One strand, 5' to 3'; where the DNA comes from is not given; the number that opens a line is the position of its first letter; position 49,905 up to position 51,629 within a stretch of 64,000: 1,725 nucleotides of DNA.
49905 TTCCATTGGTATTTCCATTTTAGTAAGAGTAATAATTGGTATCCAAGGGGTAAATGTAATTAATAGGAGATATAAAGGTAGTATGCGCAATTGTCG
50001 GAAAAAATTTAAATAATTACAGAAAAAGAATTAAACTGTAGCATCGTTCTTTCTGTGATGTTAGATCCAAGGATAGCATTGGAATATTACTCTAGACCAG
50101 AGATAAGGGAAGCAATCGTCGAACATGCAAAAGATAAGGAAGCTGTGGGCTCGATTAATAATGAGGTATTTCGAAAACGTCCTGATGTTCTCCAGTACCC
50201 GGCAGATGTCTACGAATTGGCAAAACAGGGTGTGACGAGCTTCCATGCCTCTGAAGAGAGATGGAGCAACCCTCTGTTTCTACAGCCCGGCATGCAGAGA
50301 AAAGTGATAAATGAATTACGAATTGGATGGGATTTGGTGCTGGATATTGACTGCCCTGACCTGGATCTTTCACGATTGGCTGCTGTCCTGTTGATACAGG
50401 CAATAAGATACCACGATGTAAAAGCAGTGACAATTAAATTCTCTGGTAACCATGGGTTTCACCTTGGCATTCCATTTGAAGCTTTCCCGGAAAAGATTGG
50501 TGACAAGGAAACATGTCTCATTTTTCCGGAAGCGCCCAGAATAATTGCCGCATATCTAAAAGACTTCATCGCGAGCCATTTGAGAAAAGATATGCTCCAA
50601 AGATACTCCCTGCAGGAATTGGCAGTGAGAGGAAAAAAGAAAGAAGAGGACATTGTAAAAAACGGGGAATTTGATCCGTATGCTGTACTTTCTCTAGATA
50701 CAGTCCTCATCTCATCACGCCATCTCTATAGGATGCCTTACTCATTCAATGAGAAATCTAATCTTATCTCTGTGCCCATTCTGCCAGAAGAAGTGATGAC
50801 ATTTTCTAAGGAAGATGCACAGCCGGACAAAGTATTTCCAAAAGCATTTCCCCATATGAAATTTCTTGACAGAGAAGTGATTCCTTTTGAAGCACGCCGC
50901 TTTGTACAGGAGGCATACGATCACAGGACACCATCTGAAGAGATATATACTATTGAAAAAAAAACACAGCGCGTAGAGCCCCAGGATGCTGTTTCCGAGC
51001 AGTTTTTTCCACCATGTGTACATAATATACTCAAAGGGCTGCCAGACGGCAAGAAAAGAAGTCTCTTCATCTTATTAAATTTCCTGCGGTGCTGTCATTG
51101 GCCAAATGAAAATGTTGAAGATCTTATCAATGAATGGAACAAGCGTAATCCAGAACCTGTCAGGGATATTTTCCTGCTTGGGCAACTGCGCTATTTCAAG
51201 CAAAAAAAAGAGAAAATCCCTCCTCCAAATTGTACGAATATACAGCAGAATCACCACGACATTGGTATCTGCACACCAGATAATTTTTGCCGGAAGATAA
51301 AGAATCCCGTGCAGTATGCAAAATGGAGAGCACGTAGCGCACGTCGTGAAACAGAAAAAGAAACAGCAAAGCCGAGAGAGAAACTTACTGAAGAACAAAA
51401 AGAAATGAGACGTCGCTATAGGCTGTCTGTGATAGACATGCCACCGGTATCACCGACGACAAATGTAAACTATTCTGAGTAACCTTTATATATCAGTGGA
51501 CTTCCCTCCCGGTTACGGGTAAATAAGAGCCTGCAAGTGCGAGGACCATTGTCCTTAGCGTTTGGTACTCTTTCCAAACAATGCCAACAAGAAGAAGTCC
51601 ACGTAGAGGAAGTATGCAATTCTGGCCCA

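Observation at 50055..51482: Apparent single-polypeptide primase: PriS catalytic domain plus C-terminal Cys-rich (PriL-CTD-like) module, next to a mini-Toprim gene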

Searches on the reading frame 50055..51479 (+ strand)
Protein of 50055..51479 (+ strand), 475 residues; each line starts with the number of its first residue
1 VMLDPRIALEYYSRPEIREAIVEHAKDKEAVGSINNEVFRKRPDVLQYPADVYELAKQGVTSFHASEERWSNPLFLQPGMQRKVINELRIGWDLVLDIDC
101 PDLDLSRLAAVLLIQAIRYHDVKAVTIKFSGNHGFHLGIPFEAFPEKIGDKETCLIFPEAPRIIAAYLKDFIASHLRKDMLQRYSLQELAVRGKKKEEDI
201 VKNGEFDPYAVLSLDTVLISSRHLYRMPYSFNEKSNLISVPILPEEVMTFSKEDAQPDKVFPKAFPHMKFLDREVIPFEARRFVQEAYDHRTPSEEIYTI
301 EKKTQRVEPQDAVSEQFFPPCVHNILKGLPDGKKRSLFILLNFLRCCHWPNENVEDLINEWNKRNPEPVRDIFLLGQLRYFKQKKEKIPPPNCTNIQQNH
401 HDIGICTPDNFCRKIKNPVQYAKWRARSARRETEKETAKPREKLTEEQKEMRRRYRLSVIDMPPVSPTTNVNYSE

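Call 3: search_protein_families(library=pfam, proteins=[window:50055-51479:+], max_evalue=1)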
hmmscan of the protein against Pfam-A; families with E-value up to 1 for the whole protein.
window:50055-51479:+ (475 aa): 3 families
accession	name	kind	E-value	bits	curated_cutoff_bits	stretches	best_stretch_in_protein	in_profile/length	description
PF04104.19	DNA_primase_lrg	-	1.3e-05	25.1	22.4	1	297-416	88-218/266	Eukaryotic and archaeal DNA primase, large subunit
PF01896.25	DNA_primase_S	-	0.00011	23.1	26.8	1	97-242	2-161/163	DNA primase small subunit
PF21686.3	LigD_Prim-Pol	-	0.029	14.4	27.4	1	47-142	71-153/254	LigD, primase-polymerase domain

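Call 4: search_protein_families(library=ncbifam, proteins=[window:50055-51479:+], max_evalue=1)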
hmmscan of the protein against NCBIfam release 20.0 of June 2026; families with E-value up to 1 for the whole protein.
window:50055-51479:+ (475 aa): 5 families
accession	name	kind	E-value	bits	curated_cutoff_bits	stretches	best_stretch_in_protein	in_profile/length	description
NF003051.0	PRK03968.1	equivalog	5.3e-10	38.9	431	2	390-438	357-403/406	DNA primase large subunit PriL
NF002588.0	PRK02249.1-2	equivalog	7e-07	28.9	439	1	295-450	205-356/360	DNA primase regulatory subunit PriL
NF002591.0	PRK02249.1-5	equivalog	1.1e-05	24.8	479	1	295-440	202-343/351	DNA primase regulatory subunit PriL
NF002590.0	PRK02249.1-4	equivalog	0.001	18.3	459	1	300-429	213-339/358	DNA primase regulatory subunit PriL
NF002589.0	PRK02249.1-3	equivalog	0.0016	18.1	339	1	301-333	221-254/348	DNA primase regulatory subunit PriL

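Call 5: find_homologous_proteins(query=window:50055-51479:+)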
Query window:50055-51479:+ (475 aa): 3614 proteins with E <= 0.001 among 8000 candidates; the best 120 are listed.
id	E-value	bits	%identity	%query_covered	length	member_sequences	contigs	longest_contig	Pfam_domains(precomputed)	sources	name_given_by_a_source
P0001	0.0e+0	1094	100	100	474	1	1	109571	-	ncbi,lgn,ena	-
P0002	1.7e-185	636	60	96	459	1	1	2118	-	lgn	-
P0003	1.0e-184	633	60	96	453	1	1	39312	PF01896.26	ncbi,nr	ncbi:hypothetical protein HY639_03185 [Candidatus Woesearchaeota archaeon]|nr:hypothetical protein [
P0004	1.4e-184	633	61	96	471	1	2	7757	PF01896.26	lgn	-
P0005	2.9e-179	615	59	96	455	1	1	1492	PF01896.26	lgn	-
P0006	1.0e-151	524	53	96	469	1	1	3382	PF01896.26,PF04104.20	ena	-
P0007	1.3e-151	524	53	96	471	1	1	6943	PF04104.20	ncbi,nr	ncbi:hypothetical protein KY345_04160 [Candidatus Woesearchaeota archaeon]|nr:hypothetical protein [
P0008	3.1e-148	513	50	96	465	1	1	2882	PF01896.26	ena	-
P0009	5.4e-148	512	51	95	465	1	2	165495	PF04104.20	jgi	jgi:hypothetical protein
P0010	5.7e-148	512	52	95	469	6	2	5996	PF01896.26,PF04104.20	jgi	jgi:hypothetical protein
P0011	1.4e-147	511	54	89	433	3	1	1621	PF01896.26,PF04104.20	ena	-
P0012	3.6e-147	509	51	94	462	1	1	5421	PF04104.20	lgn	-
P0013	4.0e-147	509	51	95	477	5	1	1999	PF04104.20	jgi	jgi:hypothetical protein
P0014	2.1e-146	507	50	96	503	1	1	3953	PF01896.26,PF04104.20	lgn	-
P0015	8.2e-146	505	50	96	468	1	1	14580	PF01896.26,PF04104.20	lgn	-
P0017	2.2e-145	504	51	91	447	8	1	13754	PF01896.26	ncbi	-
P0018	3.7e-145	503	52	91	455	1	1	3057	PF01896.26,PF04104.20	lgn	-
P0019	4.2e-145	503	51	91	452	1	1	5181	PF01896.26,PF04104.20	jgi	-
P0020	6.1e-145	502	50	96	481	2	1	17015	PF04104.20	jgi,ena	-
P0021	2.2e-144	500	51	95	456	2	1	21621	PF01896.26,PF04104.20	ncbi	-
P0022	5.8e-144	499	52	89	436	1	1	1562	PF04104.20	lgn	-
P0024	8.9e-144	498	50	89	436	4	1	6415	PF04104.20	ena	-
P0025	1.6e-143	497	51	91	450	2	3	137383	PF01896.26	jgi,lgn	jgi:DNA primase catalytic subunit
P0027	2.5e-143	497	52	87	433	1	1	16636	PF01896.26,PF04104.20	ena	-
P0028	2.6e-143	497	50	89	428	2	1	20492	PF01896.26,PF04104.20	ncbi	-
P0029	1.8e-142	494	51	89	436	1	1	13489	PF04104.20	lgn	-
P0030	2.2e-142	494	52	87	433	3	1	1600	PF01896.26,PF04104.20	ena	-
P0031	3.0e-142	493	50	91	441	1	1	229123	PF01896.26,PF04104.20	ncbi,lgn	-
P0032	5.5e-142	492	51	91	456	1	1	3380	PF01896.26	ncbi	-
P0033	6.1e-142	492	50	92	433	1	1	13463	PF01896.26,PF04104.20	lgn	-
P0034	9.1e-142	492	50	89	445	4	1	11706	PF04104.20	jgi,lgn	-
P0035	1.0e-141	491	50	94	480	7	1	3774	PF04104.20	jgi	jgi:hypothetical protein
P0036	1.2e-141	491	51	91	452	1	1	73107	PF01896.26,PF04104.20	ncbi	-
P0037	2.9e-141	490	50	93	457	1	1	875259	PF01896.26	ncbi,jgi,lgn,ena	-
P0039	6.2e-141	489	50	89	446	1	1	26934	PF04104.20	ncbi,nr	ncbi:hypothetical protein KY310_02865 [Candidatus Woesearchaeota archaeon]|nr:hypothetical protein [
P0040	6.9e-141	489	47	96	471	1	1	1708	PF01896.26,PF21686.4,PF04104.20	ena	-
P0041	7.1e-141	489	51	89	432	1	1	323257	PF01896.26,PF04104.20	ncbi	ncbi:hypothetical protein ACFLZ7_00025 [Nanoarchaeota archaeon]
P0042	1.0e-140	488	50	93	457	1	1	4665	PF01896.26,PF04104.20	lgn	-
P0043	1.6e-140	488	50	91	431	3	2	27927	PF01896.26,PF04104.20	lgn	-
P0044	1.6e-140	487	50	93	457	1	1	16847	PF01896.26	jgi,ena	-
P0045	1.8e-140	487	49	96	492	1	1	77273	PF01896.26,PF04104.20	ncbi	ncbi:DNA primase small subunit domain-containing protein [Nanoarchaeota archaeon]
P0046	1.9e-140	487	50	92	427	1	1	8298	PF04104.20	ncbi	-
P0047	1.9e-140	487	51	91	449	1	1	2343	PF01896.26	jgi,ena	-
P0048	2.5e-140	487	49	95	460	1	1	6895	PF01896.26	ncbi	-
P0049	2.7e-140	487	49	95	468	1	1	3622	PF01896.26,PF04104.20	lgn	-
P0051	3.2e-140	487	51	91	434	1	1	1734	PF04104.20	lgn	-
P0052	4.6e-140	486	48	89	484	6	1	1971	PF01896.26,PF04104.20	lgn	-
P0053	5.9e-140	486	51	92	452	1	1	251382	PF01896.26,PF04104.20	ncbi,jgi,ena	-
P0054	6.1e-140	486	50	89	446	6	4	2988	PF04104.20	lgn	-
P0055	6.6e-140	485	48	89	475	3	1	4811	PF01896.26,PF04104.20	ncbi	-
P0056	7.4e-140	485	50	89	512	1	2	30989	PF04104.20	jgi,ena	-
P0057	7.8e-140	485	51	89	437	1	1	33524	PF04104.20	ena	-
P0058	9.5e-140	485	49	95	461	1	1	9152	PF01896.26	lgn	-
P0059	1.3e-139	484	50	89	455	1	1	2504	PF01896.26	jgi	-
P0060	1.4e-139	484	49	93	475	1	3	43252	PF01896.26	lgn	-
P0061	1.4e-139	484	49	92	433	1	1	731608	PF01896.26,PF04104.20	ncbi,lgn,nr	ncbi:MAG: DNA primase small subunit domain-containing protein [Candidatus Woesearchaeota archaeon]|n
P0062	1.5e-139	484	49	95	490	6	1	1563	PF01896.26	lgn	-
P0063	2.0e-139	484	50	91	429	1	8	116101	PF01896.26,PF04104.20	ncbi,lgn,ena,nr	ncbi:hypothetical protein J4209_05225 [Candidatus Woesearchaeota archaeon]|nr:hypothetical protein [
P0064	2.2e-139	484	50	94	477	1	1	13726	PF01896.26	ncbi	ncbi:hypothetical protein ACFL96_13025 [Thermoproteota archaeon]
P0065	2.3e-139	484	49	91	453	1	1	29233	PF01896.26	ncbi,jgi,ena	-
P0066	2.6e-139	484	52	90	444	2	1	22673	PF04104.20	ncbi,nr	ncbi:MAG TPA: hypothetical protein VI612_02310 [Candidatus Nanoarchaeia archaeon]|nr:hypothetical pr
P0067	3.1e-139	483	48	91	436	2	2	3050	PF04104.20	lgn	-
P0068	3.3e-139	483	47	96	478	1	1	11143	PF01896.26,PF21686.4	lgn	-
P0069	3.7e-139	483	50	89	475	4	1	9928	PF01896.26,PF04104.20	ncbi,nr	ncbi:hypothetical protein KY315_00585, partial [Candidatus Woesearchaeota archaeon]|nr:hypothetical 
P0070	6.5e-139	482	51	88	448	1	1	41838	PF04104.20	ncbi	ncbi:MAG: hypothetical protein QW165_04025 [Candidatus Woesearchaeota archaeon]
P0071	7.3e-139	482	49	94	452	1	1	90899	PF01896.26,PF04104.20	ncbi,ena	-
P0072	7.7e-139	482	49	90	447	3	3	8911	PF04104.20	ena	-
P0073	8.5e-139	482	51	89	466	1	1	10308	PF01896.26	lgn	-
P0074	9.5e-139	482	50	92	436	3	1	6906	PF01896.26,PF04104.20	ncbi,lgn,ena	-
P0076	2.0e-138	481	52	89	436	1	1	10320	PF01896.26,PF04104.20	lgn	-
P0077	2.7e-138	480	50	91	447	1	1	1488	PF01896.26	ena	-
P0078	3.6e-138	480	46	97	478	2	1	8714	PF01896.26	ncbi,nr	ncbi:hypothetical protein HY488_03335 [Candidatus Woesearchaeota archaeon]|nr:hypothetical protein [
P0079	3.9e-138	480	50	89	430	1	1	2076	PF01896.26,PF04104.20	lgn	-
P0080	6.2e-138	479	50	92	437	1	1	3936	PF01896.26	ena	-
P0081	6.6e-138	479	50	92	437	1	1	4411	PF01896.26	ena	-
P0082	6.9e-138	479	50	91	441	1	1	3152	PF01896.26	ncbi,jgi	jgi:hypothetical protein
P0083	7.4e-138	479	49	91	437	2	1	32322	PF01896.26,PF04104.20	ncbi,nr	ncbi:hypothetical protein KY328_01305 [Candidatus Woesearchaeota archaeon]|nr:hypothetical protein [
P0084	8.8e-138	478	49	91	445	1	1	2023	PF04104.20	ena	-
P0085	1.3e-137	478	50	90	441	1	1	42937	PF01896.26,PF04104.20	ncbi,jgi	-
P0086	1.9e-137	477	48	94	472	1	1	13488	PF01896.26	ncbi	-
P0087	2.2e-137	477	51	89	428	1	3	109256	PF01896.26,PF04104.20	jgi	-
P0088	2.8e-137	477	50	91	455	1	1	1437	PF01896.26,PF04104.20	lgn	-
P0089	3.0e-137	477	50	87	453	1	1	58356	PF01896.26,PF04104.20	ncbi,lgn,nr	ncbi:MAG: hypothetical protein U9R08_06860 [Nanoarchaeota archaeon]|nr:hypothetical protein [Nanoarc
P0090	3.6e-137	476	50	88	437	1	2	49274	PF01896.26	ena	-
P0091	4.0e-137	476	48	94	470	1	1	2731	PF01896.26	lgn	-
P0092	4.4e-137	476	50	90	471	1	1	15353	PF01896.26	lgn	-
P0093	5.1e-137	476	52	89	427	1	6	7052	PF04104.20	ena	-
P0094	6.7e-137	476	50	90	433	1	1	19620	PF04104.20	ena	-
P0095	7.1e-137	475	48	91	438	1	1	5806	PF01896.26,PF04104.20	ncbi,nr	ncbi:hypothetical protein GF358_03065 [Candidatus Woesearchaeota archaeon]|nr:hypothetical protein [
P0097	1.2e-136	475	50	90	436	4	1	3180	PF01896.26,PF04104.20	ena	-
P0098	1.3e-136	475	51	90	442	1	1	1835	PF01896.26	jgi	jgi:hypothetical protein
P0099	1.5e-136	474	49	91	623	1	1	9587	PF01896.26,PF00293.35,PF21686.4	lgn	-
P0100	1.6e-136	474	49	91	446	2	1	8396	PF04104.20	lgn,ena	-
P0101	1.9e-136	474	49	92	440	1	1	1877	PF01896.26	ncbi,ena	-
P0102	2.1e-136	474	50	89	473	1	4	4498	PF01896.26,PF04104.20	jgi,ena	-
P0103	2.3e-136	474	47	92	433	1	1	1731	PF04104.20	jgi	-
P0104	2.9e-136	473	49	91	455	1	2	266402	PF01896.26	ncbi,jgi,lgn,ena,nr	ncbi:hypothetical protein COV18_01695 [Candidatus Woesearchaeota archaeon CG10_big_fil_rev_8_21_14_0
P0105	3.4e-136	473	49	92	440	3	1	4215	PF01896.26,PF04104.20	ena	-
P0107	4.7e-136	473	52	89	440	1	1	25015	PF01896.26,PF04104.20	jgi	-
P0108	6.7e-136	472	51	89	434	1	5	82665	PF01896.26,PF21686.4,PF04104.20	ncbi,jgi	-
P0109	7.3e-136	472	49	89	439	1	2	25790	PF04104.20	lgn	-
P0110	7.5e-136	472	49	90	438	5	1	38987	PF01896.26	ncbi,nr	ncbi:Uncharacterised protein [uncultured archaeon]|nr:Uncharacterised protein [uncultured archaeon]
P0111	8.4e-136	472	48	92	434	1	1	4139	PF01896.26,PF04104.20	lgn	-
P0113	1.2e-135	471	51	89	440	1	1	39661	PF01896.26,PF04104.20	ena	-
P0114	1.8e-135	471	50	87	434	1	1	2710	PF04104.20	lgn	-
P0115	1.9e-135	471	47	99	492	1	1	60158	PF01896.26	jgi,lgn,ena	-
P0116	2.2e-135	471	50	88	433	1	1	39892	PF01896.26,PF04104.20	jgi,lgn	-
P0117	2.2e-135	471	49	89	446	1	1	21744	PF01896.26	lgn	-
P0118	2.3e-135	470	51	88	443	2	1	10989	PF01896.26,PF04104.20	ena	-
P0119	2.4e-135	470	50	92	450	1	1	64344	PF01896.26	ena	-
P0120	2.6e-135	470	49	93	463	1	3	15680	PF01896.26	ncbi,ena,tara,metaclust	tara:strand:+ start:2904 stop:4295 length:1392 start_codon:yes stop_codon:yes gene_type:complete|met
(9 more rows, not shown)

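Call 6: search_solved_structures(query=window:50055-51479:+, max_evalue=10, show_alignments=3)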
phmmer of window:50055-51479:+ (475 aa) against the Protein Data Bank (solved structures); distinct sequences matched with E-value up to 10: 2.
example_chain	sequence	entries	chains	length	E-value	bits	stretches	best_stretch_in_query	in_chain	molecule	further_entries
9f26_B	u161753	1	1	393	4.7e-07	32.5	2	390-427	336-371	DNA primase large subunit PriL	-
5j92_A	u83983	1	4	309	1.4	11.2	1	316-364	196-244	Putative alpha KG dependent 2,4-D dioxygenase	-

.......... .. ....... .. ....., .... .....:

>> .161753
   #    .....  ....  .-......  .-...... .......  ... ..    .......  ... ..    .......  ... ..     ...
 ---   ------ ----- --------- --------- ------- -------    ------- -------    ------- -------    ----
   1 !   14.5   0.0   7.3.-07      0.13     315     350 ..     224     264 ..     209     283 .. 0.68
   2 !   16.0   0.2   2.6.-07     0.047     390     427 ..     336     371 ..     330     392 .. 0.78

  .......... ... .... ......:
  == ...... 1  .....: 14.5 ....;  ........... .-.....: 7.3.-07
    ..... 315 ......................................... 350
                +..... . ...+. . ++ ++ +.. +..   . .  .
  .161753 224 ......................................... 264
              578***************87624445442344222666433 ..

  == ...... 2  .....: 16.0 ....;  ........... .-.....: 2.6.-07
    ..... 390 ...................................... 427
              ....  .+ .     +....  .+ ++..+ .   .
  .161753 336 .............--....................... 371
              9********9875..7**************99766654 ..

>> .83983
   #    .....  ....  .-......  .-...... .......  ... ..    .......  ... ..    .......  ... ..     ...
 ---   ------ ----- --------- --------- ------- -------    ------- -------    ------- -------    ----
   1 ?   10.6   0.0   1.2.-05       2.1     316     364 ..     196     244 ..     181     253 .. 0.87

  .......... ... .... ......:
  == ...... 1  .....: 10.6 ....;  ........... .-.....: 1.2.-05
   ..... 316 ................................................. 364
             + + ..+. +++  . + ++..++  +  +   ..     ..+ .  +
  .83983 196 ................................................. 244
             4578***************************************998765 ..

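Call 16: find_related_loci(query=A1, collection=genome_contigs, flank=10000)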
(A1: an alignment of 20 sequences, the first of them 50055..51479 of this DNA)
Query A1 (475 aa) in genome_contigs; peptide patterns used: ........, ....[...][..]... (x = any residue, [..] = any of these).
600 stretches matched a pattern (row limit reached: there are more); 584 encode a relative of the query (tblastn E <= 1e-3); the best 80 are kept; 80 distinct loci.
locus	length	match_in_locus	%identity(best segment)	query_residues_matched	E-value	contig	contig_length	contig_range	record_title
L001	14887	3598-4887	52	9-439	2e-148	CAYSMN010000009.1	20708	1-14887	MAG TPA_asm: uncultured Methanosarcinales archaeon isolate SRP119689_co1_35 genome assembly, contig: NODE_3430_length_20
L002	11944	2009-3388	50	1-456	4e-146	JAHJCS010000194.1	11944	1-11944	MAG: Nanoarchaeota archaeon isolate Modern_marine.mb.317 Modern_marine.mb.317_k141_1901013, whole genome shotgun sequenc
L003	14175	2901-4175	52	9-435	5e-144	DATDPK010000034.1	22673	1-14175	MAG TPA_asm: Candidatus Nanoarchaeia archaeon isolate SMAG_U7919 k141_1223540, whole genome shotgun sequence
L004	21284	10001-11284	52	9-432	3e-144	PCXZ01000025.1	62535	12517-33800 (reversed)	MAG: Candidatus Woesearchaeota archaeon CG10_big_fil_rev_8_21_14_0_10_44_13 CG10_8_21_14_0.10_scaffold_245_c, whole geno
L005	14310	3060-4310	50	1-422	6e-143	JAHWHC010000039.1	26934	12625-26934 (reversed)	MAG: Candidatus Woesearchaeota archaeon isolate FT1_425 k127_25264557, whole genome shotgun sequence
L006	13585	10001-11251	50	1-422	3e-141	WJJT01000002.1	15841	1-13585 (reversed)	MAG: Candidatus Woesearchaeota archaeon isolate Bin_031 k141_60250, whole genome shotgun sequence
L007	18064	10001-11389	48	7-456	4e-147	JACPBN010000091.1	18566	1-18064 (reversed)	MAG: Candidatus Woesearchaeota archaeon isolate NC_groundwater_258_Ag_S-0.2um_36_8 S5_GD2017_2_S2_scaffold_3394, whole g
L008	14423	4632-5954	48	7-448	2e-139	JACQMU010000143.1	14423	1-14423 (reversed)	MAG: Candidatus Woesearchaeota archaeon isolate NC_groundwater_1237_Ag_S-0.1um_39_34 S_p1_S3_coassembly_k141_1934844, wh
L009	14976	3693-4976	50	1-432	9e-140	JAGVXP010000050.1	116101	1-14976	Candidatus Woesearchaeota archaeon isolate RIFCSPHIGHO2_02_FULL_36_13 rifcsphigho2_02_scaffold_1398, whole genome shotgu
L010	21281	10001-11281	49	7-437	2e-139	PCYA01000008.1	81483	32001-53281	MAG: Candidatus Woesearchaeota archaeon CG10_big_fil_rev_8_21_14_0_10_37_12 CG10_8_21_14_0.10_scaffold_522_c, whole geno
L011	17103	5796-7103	50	14-443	2e-138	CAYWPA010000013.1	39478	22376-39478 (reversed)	MAG TPA_asm: uncultured Methanosarcinales archaeon isolate ERP125453_co1_72 genome assembly, contig: NODE_784_length_394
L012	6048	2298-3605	48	9-427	3e-138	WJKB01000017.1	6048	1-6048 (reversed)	MAG: Candidatus Woesearchaeota archaeon isolate Bin_568 k141_591083, whole genome shotgun sequence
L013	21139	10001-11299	49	2-432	2e-137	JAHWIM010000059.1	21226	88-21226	MAG: Candidatus Woesearchaeota archaeon isolate YT1_562 k127_54690734, whole genome shotgun sequence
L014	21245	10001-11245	51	9-427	6e-137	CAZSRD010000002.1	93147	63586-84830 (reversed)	MAG TPA_asm: uncultured Methanosarcinales archaeon isolate SRP178699_co1_479 genome assembly, contig: NODE_152_length_93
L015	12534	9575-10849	49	2-423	5e-136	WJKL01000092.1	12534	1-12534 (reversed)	MAG: Candidatus Woesearchaeota archaeon isolate Bin_187 k141_4091761, whole genome shotgun sequence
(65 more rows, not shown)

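Call 18: predict_structure(alignment_id=A1)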
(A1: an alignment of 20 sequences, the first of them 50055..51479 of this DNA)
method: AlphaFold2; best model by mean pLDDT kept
length: 475 residues; sequences in the alignment: 20
mean_pLDDT: 84.1   pTM: 0.61
mean pLDDT of the five models: 84.1, 84.0, 83.1, 79.3, 73.4
residues with pLDDT >= 90: 229; 70-90: 177; 50-70: 38; < 50: 31
segments of 3 or more residues with pLDDT < 50: 40-42, 219-221, 293-309, 468-475
pLDDT, mean of each block of 10 residues (from residue 1): 88 96 90 74 72 92 89 77 85 92 95 97 95 94 91 83 91 96 96 93 92 72 80 94 95 95 86 93 91 44 38 88 91 89 90 92 91 86 77 64 77 84 87 67 77 88 55 42
secondary structure, 60 per line:
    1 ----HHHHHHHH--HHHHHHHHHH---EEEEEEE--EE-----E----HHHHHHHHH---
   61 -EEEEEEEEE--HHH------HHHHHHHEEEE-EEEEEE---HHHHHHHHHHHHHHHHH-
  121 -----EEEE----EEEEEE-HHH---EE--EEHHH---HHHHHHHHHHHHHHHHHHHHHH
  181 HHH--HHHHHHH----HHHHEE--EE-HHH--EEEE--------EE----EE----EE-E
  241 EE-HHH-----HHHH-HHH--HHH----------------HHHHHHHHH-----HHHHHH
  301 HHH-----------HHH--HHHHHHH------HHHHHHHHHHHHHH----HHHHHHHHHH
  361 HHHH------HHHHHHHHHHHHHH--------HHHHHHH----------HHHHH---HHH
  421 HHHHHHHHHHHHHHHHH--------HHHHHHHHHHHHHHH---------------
elements in order: H5-12 H15-24 E28-34 H49-57 E62-70 H82-88 E89-92 E94-99 H103-119 E126-129 E134-139 H159-183 H186-192 H197-200 E213-216 E240-242 H252-255 H281-289 H295-303 H320-326 H333-346 H351-364 H371-384 H393-399 H410-414 H418-437 H446-460
